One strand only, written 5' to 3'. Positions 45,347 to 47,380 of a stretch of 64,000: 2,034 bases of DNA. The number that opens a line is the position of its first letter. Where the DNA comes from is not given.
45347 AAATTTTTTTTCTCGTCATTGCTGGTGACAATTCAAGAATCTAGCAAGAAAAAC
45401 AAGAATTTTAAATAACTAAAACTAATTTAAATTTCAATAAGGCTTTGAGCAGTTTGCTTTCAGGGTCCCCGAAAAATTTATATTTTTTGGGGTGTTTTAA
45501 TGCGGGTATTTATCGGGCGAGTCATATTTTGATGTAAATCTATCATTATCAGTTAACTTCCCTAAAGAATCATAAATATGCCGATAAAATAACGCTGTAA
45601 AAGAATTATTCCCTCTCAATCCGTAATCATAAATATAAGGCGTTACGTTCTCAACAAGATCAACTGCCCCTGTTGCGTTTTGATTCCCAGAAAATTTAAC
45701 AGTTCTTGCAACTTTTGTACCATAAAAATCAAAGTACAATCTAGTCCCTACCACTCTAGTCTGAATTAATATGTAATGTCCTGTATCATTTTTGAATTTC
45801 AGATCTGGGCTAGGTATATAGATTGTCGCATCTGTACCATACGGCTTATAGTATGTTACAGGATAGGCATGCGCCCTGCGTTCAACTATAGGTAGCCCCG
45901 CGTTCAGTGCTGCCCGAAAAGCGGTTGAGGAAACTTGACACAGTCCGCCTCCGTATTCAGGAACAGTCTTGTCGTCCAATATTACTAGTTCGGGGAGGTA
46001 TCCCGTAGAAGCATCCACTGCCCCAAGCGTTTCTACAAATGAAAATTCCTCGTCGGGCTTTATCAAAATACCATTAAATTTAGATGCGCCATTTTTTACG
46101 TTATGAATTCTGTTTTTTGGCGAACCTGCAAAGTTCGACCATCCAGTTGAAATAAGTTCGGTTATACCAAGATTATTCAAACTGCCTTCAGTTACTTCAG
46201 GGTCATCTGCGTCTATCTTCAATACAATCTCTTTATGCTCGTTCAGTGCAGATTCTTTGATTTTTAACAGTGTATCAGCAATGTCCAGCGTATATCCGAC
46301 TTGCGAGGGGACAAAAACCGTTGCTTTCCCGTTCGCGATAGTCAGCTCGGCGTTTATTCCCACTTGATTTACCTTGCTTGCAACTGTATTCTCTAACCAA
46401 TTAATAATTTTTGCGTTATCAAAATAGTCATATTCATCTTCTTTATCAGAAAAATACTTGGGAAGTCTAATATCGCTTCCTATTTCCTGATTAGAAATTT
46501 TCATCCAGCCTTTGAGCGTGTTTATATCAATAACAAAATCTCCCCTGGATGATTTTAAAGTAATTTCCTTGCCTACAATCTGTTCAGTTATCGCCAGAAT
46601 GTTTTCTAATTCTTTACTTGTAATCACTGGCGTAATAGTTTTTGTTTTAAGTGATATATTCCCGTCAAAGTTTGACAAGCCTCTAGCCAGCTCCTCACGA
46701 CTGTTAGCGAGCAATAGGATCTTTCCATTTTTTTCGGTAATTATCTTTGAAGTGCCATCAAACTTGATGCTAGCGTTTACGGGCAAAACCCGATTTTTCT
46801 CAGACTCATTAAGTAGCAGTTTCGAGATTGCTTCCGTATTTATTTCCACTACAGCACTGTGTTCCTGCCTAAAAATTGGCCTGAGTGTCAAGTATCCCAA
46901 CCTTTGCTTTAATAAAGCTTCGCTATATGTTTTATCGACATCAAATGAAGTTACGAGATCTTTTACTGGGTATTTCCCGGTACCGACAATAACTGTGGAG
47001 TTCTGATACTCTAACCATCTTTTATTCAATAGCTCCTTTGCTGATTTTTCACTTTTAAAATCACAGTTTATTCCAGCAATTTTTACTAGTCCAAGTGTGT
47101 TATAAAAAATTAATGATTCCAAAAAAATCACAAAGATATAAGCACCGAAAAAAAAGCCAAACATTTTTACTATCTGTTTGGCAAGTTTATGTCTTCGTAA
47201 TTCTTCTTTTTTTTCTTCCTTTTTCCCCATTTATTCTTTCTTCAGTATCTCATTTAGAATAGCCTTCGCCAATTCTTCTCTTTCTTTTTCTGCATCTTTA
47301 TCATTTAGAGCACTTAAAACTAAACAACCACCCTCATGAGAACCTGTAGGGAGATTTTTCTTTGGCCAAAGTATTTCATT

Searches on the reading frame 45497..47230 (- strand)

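Call 14: search_protein_families(library=pfam, proteins=[window:45497-47230:-], max_evalue=0.001)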
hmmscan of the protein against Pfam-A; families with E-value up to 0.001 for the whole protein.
window:45497-47230:- (577 aa): 2 families
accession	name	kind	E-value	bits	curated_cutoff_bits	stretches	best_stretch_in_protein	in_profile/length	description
PF04294.18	VanW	-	1.2e-42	145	27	1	373-503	1-130/130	VanW like protein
PF12229.13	PG_binding_4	-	7.3e-11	42.7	22.1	2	274-331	56-111/117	Putative peptidoglycan binding domain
